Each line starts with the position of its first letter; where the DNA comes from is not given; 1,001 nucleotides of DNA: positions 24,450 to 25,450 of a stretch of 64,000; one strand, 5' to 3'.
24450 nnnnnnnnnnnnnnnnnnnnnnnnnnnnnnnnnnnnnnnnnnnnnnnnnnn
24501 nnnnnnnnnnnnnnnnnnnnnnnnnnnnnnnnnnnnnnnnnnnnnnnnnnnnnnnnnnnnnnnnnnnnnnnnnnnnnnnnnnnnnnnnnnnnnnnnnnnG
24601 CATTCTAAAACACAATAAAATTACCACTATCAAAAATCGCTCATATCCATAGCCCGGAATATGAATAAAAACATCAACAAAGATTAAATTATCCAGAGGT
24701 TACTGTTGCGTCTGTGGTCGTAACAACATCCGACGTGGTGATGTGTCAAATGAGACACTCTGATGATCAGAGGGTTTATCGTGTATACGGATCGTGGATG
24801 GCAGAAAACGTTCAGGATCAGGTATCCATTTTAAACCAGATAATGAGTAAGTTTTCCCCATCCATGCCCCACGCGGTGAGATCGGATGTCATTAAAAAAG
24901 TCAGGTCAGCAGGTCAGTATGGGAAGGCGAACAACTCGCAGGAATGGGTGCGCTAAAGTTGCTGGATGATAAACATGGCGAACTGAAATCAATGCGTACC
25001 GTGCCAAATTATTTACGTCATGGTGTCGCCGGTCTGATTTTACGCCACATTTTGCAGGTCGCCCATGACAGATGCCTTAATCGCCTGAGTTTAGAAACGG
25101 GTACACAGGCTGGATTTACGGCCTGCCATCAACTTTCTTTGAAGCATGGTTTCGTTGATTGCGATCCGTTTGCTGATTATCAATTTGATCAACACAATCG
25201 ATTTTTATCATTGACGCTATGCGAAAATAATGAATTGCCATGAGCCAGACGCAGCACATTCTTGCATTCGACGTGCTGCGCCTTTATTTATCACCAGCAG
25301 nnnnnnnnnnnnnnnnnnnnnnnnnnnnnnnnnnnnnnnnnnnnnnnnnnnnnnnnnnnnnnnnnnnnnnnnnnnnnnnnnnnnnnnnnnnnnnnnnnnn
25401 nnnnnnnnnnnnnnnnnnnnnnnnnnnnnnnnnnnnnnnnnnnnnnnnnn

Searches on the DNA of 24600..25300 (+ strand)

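Call 3: search_dna_similar(query=window:24600-25300:+, collection=ecoli_genomes, mode=near, max_rows=30, rows=spread)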
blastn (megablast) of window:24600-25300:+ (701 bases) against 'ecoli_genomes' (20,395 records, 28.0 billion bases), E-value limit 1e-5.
Records with a match: 5306; places in all: 6823; records where one place covers at least 80% of the query: 475.
Genomes with a match: 5306 of 5426; with a place that covers at least 80% of the query: 475. Places per genome that has any: lowest 1, median 1, highest 4. On chromosomes: 6819 places; on plasmids: 4.
Best place of each record, by identity: >=99% 2; 95-99% 843; 90-95% 2590; 80-90% 1871.
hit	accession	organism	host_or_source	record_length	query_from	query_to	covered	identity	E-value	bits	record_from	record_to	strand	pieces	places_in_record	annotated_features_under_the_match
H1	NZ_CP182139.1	Escherichia coli strain CUWW06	wastewater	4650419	1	701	100%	99.9%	0e+0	1290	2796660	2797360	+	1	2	GNAT family N-acetyltransferase | hypothetical protein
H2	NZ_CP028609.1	Escherichia coli strain 142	cattle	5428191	1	701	100%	94.0%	0e+0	1062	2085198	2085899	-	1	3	GNAT family N-acetyltransferase | hypothetical protein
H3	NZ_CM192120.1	Escherichia coli strain MEW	Pagophila eburnea (ivory gull)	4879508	47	699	93%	92.4%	1e-169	937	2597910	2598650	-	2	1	yedL: GNAT family N-acetyltransferase | integrase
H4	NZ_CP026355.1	Escherichia coli strain 3A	not applicable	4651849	313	701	55%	95.6%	1e-175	625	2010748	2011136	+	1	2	yedL: GNAT family N-acetyltransferase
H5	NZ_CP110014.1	Escherichia coli strain HE_100-10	laboratory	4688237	313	701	55%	95.6%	1e-175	625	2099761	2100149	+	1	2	yedL: GNAT family N-acetyltransferase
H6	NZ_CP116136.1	Escherichia coli strain DETEC-P649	ICU patient oral swab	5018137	313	699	55%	96.1%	7e-178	632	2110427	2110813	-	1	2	yedL: GNAT family N-acetyltransferase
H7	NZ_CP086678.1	Escherichia coli strain EFF60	anaerobic effluent of swine manure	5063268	313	699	55%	95.9%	3e-176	627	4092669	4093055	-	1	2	yedL: GNAT family N-acetyltransferase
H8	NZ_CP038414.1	Escherichia coli O157:H7 strain 17B6-2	cattle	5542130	313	701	55%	94.6%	5e-169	603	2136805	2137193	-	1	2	yedL: GNAT family N-acetyltransferase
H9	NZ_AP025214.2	Escherichia coli strain 2017.09.02CC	Homo sapiens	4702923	1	299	43%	92.0%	2e-114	422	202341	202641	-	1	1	integrase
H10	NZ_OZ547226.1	Escherichia coli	Homo sapiens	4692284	1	296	42%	92.3%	2e-114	422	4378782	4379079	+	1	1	integrase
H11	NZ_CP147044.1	Escherichia coli strain 20A24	municipal wastewater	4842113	44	296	36%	92.5%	1e-96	363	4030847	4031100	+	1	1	none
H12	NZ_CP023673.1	Escherichia coli strain SMN013SH2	cattle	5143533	47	299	36%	91.8%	2e-93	351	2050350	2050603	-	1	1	none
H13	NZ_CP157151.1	Escherichia coli strain UTAK-6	Bos taurus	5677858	44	296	36%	91.4%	1e-91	346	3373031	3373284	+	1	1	none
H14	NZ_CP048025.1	Escherichia coli strain GZEC065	Homo sapiens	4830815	44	296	36%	90.6%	6e-89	337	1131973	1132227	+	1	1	integrase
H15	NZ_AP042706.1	Escherichia coli strain OkiPb01717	bovine feces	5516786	44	296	36%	90.6%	6e-89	337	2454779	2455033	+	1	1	integrase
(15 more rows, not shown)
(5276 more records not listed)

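Call 5: get_annotated_region(hit=H4, flank=2500)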
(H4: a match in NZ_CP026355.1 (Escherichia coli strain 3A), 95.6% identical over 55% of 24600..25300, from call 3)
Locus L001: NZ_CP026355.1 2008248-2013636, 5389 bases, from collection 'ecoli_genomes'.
description: Escherichia coli strain 3A chromosome, complete genome
organism: Escherichia coli strain 3A (NCBI taxid 562)
replicon: chromosome; assembly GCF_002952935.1
host: not applicable; source: not applicable; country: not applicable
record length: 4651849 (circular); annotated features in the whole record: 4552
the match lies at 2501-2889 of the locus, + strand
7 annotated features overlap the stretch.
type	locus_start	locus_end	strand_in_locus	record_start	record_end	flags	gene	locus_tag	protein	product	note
CDS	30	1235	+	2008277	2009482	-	yedE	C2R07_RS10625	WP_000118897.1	selenium metabolism membrane protein YedE/FdhT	-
CDS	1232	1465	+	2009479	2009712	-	yedF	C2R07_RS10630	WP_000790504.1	sulfurtransferase-like selenium metabolism protein YedF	-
CDS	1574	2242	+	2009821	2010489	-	yedK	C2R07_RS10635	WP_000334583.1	SOS response-associated peptidase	-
CDS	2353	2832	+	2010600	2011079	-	yedL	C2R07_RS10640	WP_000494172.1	GNAT family N-acetyltransferase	-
CDS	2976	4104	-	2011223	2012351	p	-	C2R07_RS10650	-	DUF5503 domain-containing protein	frameshifted; internal stop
CDS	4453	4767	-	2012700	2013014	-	fliE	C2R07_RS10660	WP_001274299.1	flagellar hook-basal body complex protein FliE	-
CDS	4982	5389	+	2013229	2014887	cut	fliF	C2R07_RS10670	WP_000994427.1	flagellar basal-body MS-ring/collar protein FliF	-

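Call 6: get_annotated_region(hit=H1, flank=3000)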
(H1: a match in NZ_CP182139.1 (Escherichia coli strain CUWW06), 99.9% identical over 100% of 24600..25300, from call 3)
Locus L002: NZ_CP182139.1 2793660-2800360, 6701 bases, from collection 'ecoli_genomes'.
description: Escherichia coli strain CUWW06 chromosome, complete genome
organism: Escherichia coli strain CUWW06 (NCBI taxid 562)
replicon: chromosome; assembly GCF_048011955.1
host: -; source: wastewater; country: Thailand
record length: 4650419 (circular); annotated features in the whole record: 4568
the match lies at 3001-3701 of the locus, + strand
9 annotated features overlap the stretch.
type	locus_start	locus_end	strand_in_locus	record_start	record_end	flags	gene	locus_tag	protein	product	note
CDS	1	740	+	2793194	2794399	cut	yedE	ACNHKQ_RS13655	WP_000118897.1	selenium metabolism membrane protein YedE/FdhT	-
CDS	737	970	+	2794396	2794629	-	yedF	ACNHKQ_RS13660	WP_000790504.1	sulfurtransferase-like selenium metabolism protein YedF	-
CDS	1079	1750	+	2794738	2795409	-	yedK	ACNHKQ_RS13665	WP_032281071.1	SOS response-associated peptidase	-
CDS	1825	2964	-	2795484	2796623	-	-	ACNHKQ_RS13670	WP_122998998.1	leucine-rich repeat domain-containing protein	-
CDS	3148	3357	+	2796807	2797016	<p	-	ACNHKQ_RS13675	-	hypothetical protein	incomplete; partial in the middle of a contig; missing N-terminus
CDS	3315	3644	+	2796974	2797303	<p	-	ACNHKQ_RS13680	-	GNAT family N-acetyltransferase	incomplete; partial in the middle of a contig; missing N-terminus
CDS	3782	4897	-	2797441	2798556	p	-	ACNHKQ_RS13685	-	DUF5503 domain-containing protein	internal stop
CDS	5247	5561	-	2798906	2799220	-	fliE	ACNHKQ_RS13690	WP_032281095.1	flagellar hook-basal body complex protein FliE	-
CDS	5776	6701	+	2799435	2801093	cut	fliF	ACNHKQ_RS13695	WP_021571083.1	flagellar basal-body MS-ring/collar protein FliF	-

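Call 7: get_annotated_region(hit=H2, flank=3000)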
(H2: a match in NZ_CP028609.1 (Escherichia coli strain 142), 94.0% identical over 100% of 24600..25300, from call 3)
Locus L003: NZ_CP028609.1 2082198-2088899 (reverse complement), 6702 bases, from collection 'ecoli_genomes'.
description: Escherichia coli strain 142 chromosome, complete genome
organism: Escherichia coli strain 142 (NCBI taxid 562)
replicon: chromosome; assembly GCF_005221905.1
host: -; source: cattle; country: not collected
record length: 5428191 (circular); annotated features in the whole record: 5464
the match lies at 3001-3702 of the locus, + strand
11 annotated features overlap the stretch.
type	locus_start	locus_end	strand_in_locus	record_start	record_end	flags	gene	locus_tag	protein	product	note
CDS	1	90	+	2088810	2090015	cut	yedE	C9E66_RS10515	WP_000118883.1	selenium metabolism membrane protein YedE/FdhT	-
CDS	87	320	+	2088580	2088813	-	yedF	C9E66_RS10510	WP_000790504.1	sulfurtransferase-like selenium metabolism protein YedF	-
CDS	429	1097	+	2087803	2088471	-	yedK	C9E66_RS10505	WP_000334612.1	SOS response-associated peptidase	-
CDS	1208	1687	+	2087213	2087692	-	-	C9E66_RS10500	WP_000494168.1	GNAT family N-acetyltransferase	-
CDS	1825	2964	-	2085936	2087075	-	espR3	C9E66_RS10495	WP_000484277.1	T3SS effector leucine-rich repeat protein EspR3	-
CDS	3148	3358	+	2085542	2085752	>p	-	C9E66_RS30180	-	hypothetical protein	frameshifted; incomplete; partial in the middle of a contig; missing N-terminus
CDS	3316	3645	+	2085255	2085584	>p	-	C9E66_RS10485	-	GNAT family N-acetyltransferase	incomplete; partial in the middle of a contig; missing N-terminus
CDS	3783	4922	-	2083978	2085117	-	espR4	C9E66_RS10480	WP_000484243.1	T3SS effector leucine-rich repeat protein EspR4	-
CDS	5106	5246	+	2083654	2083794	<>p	-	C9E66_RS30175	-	integrase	incomplete; partial in the middle of a contig; missing N-terminus and C-terminus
CDS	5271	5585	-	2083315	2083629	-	fliE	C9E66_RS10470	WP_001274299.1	flagellar hook-basal body complex protein FliE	-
CDS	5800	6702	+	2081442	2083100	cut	fliF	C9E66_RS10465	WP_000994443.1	flagellar basal-body MS-ring/collar protein FliF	-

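Call 21: search_dna_similar(query=window:24866-24945:+, collection=ecoli_genomes, mode=distant, max_rows=40, rows=spread)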
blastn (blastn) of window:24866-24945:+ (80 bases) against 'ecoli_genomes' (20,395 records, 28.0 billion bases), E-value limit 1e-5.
Records with a match: 1307; places in all: 1775; records where one place covers at least 80% of the query: 344.
Genomes with a match: 1307 of 5426; with a place that covers at least 80% of the query: 344. Places per genome that has any: lowest 1, median 1, highest 3. On chromosomes: 1772 places; on plasmids: 3.
Best place of each record, by identity: >=99% 848; 95-99% 316; 90-95% 1; 80-90% 142.
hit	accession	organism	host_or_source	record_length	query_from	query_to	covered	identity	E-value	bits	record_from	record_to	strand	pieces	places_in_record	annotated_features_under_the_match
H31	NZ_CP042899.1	Escherichia coli strain CFSAN061763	missing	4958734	1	80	100%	100.0%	2e-32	145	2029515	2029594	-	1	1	hypothetical protein | GNAT family N-acetyltransferase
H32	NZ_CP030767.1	Escherichia coli strain 2017C-4109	missing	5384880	2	80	99%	96.2%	2e-27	130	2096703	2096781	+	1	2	hypothetical protein | GNAT family N-acetyltransferase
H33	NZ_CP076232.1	Escherichia coli O157:H7 strain 7.1_Anguil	Rectal swab of live bovine cattle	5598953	2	80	99%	96.2%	2e-27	130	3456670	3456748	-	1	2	hypothetical protein | GNAT family N-acetyltransferase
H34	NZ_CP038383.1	Escherichia coli O55:H7 strain DEC5E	Homo sapiens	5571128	2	80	99%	96.2%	2e-27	130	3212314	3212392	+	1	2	hypothetical protein | GNAT family N-acetyltransferase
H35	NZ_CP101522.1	Escherichia coli O157:H7 strain MD2019EC2705C4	lettuce from ready salad pack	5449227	2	80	99%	96.2%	2e-27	130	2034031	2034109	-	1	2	hypothetical protein | GNAT family N-acetyltransferase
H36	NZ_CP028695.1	Escherichia coli strain 107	cattle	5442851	2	80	99%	96.2%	2e-27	130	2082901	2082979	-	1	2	hypothetical protein | GNAT family N-acetyltransferase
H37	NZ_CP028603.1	Escherichia coli strain 144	cattle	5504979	2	80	99%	96.2%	2e-27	130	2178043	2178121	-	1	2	hypothetical protein | GNAT family N-acetyltransferase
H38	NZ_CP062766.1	Escherichia coli O157:H7 strain Z866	Bovine Faeces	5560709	2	80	99%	96.2%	2e-27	130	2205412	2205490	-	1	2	hypothetical protein | GNAT family N-acetyltransferase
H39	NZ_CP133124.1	Escherichia coli O157:H7 strain PNUSAE146742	missing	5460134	2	80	99%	96.2%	2e-27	130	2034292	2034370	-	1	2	hypothetical protein | GNAT family N-acetyltransferase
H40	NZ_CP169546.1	Escherichia coli O157:H7 strain AC-5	Soil from greenhouses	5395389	2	80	99%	96.2%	2e-27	130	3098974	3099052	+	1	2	hypothetical protein | GNAT family N-acetyltransferase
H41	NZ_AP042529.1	Escherichia coli strain OkiPb01686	bovine feces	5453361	2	80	99%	96.2%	2e-27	130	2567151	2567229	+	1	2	hypothetical protein | GNAT family N-acetyltransferase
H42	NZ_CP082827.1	Escherichia coli strain SCAID WND2-2021 (3/145)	Homo sapiens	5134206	1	49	61%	85.7%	8e-6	58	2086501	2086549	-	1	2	integrase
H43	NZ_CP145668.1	Escherichia coli strain S1-CHI-01-A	Homo sapiens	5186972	1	49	61%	85.7%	8e-6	58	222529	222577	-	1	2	integrase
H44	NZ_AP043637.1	Escherichia coli strain AST262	Homo sapiens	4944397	1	49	61%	85.7%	8e-6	58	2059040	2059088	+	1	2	integrase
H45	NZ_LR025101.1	Escherichia coli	-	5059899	1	49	61%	85.7%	8e-6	58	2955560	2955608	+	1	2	integrase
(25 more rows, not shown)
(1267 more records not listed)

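Call 24: get_annotated_region(hit=H31, flank=3200)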
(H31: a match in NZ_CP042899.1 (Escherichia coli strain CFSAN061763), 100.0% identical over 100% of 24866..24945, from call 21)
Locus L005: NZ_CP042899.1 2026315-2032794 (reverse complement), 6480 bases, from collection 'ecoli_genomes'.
description: Escherichia coli strain CFSAN061763 chromosome, complete genome
organism: Escherichia coli strain CFSAN061763 (NCBI taxid 562)
replicon: chromosome; assembly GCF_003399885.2
host: missing; source: raw milk cheese; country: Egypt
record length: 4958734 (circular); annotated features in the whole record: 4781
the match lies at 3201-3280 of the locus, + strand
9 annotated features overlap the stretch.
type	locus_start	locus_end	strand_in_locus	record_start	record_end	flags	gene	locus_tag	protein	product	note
CDS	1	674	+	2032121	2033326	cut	yedE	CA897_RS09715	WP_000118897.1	selenium metabolism membrane protein YedE/FdhT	-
CDS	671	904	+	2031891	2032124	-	yedF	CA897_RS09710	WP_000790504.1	sulfurtransferase-like selenium metabolism protein YedF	-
CDS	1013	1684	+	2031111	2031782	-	yedK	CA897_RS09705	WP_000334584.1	SOS response-associated peptidase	-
CDS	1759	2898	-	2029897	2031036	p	-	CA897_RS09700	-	DUF5503 domain-containing protein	internal stop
CDS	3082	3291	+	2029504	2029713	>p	-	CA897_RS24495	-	hypothetical protein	incomplete; partial in the middle of a contig; missing N-terminus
CDS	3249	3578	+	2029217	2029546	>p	-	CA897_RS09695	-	GNAT family N-acetyltransferase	incomplete; partial in the middle of a contig; missing N-terminus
CDS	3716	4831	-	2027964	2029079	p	-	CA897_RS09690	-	DUF5503 domain-containing protein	internal stop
CDS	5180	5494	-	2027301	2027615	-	fliE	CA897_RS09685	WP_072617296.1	flagellar hook-basal body complex protein FliE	-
CDS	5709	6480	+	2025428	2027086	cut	fliF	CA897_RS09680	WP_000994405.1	flagellar basal-body MS-ring/collar protein FliF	-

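Call 25: get_annotated_region(hit=H3, flank=3200)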
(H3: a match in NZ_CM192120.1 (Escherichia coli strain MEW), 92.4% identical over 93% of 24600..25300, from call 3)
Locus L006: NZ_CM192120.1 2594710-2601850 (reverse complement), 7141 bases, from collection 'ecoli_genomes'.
description: Escherichia coli strain MEW chromosome, whole genome shotgun sequence
organism: Escherichia coli strain MEW (NCBI taxid 562)
replicon: chromosome; assembly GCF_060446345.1
host: Pagophila eburnea (ivory gull); source: Liver of the Ivory Gull; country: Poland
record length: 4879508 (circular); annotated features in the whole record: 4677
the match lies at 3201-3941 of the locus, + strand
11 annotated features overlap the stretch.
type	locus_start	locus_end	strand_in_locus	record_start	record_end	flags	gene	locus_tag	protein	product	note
CDS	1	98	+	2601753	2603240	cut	amyA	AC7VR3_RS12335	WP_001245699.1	alpha-amylase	-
CDS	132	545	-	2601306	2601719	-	yedD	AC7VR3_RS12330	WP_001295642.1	lipoprotein YedD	-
CDS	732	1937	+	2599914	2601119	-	yedE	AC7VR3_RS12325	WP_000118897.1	selenium metabolism membrane protein YedE/FdhT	-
CDS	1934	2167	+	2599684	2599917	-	yedF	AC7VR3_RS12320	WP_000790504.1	sulfurtransferase-like selenium metabolism protein YedF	-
CDS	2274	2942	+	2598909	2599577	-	yedK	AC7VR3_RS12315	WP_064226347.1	SOS response-associated peptidase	-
CDS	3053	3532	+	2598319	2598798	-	yedL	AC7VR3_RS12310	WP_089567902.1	GNAT family N-acetyltransferase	-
CDS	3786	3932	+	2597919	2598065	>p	-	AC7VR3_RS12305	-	integrase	incomplete; partial in the middle of a contig; missing N-terminus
CDS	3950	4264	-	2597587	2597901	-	fliE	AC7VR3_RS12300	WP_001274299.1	flagellar hook-basal body complex protein FliE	-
CDS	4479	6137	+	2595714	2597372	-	fliF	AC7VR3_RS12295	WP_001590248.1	flagellar basal-body MS-ring/collar protein FliF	-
CDS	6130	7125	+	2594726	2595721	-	fliG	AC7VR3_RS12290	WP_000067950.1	flagellar motor switch protein FliG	-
CDS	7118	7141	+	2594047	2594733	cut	fliH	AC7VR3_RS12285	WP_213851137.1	flagellar assembly protein FliH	-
